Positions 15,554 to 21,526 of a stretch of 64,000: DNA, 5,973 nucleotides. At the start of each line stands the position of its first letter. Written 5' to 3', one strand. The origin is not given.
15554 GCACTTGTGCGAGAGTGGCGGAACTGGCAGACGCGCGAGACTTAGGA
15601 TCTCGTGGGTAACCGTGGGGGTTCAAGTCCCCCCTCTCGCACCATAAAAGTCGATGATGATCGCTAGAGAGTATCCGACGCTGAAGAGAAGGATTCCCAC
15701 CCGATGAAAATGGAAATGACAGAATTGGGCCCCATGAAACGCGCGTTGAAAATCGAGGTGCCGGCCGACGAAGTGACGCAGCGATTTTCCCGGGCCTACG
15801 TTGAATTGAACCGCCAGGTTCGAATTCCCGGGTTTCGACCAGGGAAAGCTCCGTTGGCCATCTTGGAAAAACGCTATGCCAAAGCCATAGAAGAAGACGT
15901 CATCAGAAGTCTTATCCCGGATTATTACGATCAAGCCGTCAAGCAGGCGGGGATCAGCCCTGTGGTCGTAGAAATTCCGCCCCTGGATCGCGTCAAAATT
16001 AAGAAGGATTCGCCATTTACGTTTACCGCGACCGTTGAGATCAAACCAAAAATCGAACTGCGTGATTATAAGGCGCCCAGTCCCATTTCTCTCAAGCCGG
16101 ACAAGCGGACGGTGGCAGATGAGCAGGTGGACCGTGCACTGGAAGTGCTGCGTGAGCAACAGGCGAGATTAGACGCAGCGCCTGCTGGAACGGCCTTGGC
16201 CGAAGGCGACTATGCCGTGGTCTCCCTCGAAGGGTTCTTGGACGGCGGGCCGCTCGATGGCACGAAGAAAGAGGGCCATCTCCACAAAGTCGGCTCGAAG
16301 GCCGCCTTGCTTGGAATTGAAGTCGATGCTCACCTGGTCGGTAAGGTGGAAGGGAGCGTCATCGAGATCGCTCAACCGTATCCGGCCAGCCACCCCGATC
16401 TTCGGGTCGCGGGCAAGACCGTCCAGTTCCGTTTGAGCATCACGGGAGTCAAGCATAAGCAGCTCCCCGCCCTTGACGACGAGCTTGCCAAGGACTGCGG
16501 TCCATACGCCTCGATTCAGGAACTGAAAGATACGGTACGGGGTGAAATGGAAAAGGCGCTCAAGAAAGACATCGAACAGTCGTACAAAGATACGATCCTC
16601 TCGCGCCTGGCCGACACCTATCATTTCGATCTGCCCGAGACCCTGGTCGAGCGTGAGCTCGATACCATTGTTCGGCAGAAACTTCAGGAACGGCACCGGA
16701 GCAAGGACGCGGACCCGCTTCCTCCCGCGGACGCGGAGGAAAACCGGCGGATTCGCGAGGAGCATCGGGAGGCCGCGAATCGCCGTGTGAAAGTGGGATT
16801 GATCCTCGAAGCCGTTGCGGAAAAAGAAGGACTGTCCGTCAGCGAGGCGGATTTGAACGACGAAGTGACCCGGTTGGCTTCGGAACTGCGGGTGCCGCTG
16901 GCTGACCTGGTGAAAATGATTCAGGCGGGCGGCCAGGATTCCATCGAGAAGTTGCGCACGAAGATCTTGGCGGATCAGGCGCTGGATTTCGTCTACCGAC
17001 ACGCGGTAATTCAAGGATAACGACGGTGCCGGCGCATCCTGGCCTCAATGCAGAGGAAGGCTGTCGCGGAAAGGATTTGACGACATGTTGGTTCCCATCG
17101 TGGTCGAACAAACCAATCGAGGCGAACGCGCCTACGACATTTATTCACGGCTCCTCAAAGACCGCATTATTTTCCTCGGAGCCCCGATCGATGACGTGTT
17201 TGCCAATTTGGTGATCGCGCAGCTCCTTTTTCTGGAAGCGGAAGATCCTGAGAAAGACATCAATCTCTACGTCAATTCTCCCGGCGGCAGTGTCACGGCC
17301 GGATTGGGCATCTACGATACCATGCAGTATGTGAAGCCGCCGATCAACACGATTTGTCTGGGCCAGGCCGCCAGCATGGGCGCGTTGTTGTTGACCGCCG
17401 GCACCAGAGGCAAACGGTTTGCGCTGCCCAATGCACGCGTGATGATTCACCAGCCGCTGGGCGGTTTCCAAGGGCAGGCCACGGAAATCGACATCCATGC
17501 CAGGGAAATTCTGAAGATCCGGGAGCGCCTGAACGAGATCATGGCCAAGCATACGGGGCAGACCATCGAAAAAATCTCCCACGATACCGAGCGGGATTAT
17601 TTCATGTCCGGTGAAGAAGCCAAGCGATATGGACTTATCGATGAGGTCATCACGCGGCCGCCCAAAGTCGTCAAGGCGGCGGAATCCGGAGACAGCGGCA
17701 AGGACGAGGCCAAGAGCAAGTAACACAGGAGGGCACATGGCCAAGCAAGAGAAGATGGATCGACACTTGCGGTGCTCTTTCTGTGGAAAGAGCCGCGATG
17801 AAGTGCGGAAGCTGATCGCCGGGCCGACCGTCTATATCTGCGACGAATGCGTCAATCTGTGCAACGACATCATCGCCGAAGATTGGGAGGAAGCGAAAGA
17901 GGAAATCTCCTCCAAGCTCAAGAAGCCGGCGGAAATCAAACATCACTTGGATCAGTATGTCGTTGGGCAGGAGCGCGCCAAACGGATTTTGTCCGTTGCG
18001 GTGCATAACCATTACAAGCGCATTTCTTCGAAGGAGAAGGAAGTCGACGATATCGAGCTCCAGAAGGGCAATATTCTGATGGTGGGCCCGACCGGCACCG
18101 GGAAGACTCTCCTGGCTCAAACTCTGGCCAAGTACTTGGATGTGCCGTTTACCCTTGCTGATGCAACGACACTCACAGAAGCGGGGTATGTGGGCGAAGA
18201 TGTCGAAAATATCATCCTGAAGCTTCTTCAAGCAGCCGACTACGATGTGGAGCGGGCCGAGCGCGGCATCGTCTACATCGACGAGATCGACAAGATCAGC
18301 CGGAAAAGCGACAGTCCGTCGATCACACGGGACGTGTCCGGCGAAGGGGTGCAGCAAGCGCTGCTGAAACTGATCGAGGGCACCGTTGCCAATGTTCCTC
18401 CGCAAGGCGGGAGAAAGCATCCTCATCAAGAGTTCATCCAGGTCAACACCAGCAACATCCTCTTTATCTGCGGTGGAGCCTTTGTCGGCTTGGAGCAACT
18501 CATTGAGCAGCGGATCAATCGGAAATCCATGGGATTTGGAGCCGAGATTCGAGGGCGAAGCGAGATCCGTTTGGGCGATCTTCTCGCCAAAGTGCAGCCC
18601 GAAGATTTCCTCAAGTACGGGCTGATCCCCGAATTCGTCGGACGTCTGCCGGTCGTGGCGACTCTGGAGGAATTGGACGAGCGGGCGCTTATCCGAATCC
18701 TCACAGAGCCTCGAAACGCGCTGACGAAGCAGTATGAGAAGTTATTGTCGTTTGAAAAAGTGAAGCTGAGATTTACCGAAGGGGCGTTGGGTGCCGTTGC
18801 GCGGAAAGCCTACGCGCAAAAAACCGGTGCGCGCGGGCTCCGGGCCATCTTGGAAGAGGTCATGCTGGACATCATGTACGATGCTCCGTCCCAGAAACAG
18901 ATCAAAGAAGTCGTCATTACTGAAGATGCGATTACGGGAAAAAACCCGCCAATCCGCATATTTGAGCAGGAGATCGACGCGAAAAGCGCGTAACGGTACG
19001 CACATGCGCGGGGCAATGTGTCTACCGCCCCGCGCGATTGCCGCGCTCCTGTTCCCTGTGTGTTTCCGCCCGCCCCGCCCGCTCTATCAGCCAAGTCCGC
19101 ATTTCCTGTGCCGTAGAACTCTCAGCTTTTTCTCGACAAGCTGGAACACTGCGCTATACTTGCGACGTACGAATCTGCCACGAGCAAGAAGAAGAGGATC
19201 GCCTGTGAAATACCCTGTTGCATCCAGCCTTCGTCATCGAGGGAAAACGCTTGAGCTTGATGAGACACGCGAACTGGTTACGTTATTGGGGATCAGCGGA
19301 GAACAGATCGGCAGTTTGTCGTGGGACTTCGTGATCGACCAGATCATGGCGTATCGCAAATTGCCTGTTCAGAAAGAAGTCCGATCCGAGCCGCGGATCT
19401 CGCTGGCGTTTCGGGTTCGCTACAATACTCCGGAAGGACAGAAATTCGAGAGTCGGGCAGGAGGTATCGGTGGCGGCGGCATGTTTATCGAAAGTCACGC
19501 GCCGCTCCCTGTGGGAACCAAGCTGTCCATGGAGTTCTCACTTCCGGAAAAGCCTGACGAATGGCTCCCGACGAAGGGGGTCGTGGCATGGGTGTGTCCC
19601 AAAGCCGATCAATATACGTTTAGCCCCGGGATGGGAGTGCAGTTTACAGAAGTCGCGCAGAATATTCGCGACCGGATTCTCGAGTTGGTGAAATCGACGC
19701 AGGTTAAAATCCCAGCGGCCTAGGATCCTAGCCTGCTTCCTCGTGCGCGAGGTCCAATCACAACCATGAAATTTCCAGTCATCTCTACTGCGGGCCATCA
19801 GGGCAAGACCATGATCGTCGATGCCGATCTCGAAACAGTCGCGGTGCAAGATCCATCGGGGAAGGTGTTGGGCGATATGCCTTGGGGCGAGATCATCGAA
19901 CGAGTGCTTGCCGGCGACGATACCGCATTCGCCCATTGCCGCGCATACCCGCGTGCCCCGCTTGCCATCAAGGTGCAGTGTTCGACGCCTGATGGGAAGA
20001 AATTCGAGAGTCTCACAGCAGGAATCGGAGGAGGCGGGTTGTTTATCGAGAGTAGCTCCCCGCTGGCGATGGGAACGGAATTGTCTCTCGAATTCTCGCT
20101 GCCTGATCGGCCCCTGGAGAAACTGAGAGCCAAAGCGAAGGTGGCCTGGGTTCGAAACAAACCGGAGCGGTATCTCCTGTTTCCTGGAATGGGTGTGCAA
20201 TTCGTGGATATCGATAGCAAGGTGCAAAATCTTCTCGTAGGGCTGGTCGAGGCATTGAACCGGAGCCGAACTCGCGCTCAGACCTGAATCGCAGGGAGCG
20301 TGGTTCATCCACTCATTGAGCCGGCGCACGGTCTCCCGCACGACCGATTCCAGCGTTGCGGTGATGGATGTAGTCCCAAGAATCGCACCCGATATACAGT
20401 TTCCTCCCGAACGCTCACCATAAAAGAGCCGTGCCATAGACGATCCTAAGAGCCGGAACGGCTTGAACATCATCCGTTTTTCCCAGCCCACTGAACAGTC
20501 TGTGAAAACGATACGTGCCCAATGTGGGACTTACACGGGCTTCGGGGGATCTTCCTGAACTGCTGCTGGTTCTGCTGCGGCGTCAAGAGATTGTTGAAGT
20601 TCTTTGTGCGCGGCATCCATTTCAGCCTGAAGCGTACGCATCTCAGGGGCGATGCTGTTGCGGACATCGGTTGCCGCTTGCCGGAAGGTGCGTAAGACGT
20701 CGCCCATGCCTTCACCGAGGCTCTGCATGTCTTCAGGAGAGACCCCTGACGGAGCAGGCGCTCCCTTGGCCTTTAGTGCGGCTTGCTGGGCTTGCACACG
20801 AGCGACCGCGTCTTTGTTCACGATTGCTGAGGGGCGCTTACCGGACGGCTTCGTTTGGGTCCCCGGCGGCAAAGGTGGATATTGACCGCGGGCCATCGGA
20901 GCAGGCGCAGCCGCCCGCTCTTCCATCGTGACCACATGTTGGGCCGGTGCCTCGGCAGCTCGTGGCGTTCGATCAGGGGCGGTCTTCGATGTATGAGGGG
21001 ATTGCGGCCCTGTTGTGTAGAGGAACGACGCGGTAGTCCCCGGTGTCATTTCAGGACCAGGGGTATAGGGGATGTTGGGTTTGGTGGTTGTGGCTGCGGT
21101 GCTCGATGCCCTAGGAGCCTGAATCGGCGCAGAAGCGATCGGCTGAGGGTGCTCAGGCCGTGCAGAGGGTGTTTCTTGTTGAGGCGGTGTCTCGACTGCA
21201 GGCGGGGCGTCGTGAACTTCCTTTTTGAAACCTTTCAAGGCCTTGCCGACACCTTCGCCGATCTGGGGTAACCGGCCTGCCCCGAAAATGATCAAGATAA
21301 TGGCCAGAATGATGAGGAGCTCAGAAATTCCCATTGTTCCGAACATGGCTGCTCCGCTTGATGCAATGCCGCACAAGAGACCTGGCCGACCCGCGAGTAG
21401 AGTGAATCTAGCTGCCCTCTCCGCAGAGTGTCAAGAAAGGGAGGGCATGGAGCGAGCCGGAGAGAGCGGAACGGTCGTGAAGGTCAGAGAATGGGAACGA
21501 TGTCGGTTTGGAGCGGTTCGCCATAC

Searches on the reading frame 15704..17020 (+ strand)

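Call 43: search_protein_families(library=pfam, proteins=[window:15704-17020:+], max_evalue=0.00001)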
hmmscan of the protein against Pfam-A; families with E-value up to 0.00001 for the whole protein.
window:15704-17020:+ (438 aa): 2 families
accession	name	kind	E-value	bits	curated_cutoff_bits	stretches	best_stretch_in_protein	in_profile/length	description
PF05697.18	Trigger_N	-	1.1e-38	133.3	22.2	1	1-148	1-143/144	Bacterial trigger factor protein (TF)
PF05698.19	Trigger_C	-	7.6e-31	107.8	22.7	1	270-430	1-160/162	Bacterial trigger factor protein (TF) C-terminus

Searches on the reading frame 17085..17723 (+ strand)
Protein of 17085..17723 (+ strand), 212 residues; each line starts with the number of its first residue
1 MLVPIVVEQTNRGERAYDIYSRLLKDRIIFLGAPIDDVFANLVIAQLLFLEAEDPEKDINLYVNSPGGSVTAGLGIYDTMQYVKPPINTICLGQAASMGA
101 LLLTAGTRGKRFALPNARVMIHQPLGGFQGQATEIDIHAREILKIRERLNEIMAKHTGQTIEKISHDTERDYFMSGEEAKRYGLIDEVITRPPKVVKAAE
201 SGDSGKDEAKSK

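Call 43: search_protein_families(library=pfam, proteins=[window:17085-17723:+], max_evalue=0.00001)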
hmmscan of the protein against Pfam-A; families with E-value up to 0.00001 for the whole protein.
window:17085-17723:+ (212 aa): 1 family
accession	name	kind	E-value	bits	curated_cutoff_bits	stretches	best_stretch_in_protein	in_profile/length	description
PF00574.28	CLP_protease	-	6.4e-89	297.1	20.2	1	12-191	2-181/182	Clp protease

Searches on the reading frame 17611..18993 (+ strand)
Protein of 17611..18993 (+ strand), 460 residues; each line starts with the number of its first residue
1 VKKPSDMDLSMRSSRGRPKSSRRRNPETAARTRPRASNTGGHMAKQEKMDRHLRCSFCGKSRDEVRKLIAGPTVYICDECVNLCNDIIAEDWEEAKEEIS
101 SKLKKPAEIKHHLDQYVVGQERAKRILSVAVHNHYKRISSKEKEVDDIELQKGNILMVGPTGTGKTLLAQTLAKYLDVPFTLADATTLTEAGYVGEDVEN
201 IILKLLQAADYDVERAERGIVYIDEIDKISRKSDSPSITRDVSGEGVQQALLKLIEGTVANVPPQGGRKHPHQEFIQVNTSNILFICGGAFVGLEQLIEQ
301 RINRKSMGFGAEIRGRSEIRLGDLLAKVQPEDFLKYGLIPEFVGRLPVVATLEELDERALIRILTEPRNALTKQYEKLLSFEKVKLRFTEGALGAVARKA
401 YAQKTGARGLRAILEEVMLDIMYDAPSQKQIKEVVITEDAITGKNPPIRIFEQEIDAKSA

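Call 43: search_protein_families(library=pfam, proteins=[window:17611-18993:+], max_evalue=0.00001)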
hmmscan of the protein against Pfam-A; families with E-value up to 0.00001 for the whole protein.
window:17611-18993:+ (460 aa): 6 families
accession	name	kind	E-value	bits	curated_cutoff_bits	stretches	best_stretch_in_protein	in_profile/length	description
PF07724.20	AAA_2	-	1.8e-34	119.6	27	1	151-348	2-165/166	AAA domain (Cdc48 subfamily)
PF06689.19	zf-C4_ClpX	-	1.4e-20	73.4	27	1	54-90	2-39/39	ClpX C4-type zinc finger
PF00004.35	AAA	-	3.8e-16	60.2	21.2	1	155-280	1-99/131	ATPase family associated with various cellular activities (AAA)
PF10431.15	ClpB_D2-small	-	1e-11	45.1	21.9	1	355-433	1-75/81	C-terminal, D2-small domain, of ClpB protein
PF01078.27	Mg_chelatase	-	8.8e-06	25.7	20.3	0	154-176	24-46/207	Magnesium chelatase, subunit ChlI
PF07728.20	AAA_5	-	8.9e-06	26.2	22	0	154-231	1-80/139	AAA domain (dynein-related subfamily)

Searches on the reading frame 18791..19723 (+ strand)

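Call 43: search_protein_families(library=pfam, proteins=[window:18791-19723:+], max_evalue=0.00001)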
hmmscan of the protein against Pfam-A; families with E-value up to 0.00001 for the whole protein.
window:18791-19723:+ (310 aa): 1 family
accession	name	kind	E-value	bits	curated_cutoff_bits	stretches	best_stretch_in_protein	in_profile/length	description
PF07238.19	PilZ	-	2.8e-10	40.9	22.5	1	197-300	2-100/102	PilZ domain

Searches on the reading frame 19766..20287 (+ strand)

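Call 43: search_protein_families(library=pfam, proteins=[window:19766-20287:+], max_evalue=0.00001)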
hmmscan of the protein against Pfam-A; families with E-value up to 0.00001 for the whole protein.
window:19766-20287:+ (173 aa): 1 family
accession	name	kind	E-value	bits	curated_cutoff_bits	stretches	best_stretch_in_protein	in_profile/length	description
PF07238.19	PilZ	-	1.1e-12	48.6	22.5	1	59-162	3-101/102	PilZ domain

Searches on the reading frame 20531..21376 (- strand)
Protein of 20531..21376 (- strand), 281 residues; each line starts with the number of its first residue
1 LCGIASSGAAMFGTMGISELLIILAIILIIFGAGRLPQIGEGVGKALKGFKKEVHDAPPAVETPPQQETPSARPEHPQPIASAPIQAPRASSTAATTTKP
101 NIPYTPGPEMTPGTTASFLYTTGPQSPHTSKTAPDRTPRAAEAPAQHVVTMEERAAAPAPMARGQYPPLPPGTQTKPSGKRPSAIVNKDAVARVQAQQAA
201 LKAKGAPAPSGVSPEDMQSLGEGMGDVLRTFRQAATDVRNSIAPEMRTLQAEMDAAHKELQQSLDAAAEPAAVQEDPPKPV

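Call 43: search_protein_families(library=pfam, proteins=[window:20531-21376:-], max_evalue=0.00001)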
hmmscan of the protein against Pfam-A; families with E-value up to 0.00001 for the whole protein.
window:20531-21376:- (281 aa): 1 family
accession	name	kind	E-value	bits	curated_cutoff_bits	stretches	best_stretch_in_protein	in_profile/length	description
PF02416.21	TatA_B_E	-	2.1e-16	59.3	21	1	16-56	2-42/53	mttA/Hcf106 family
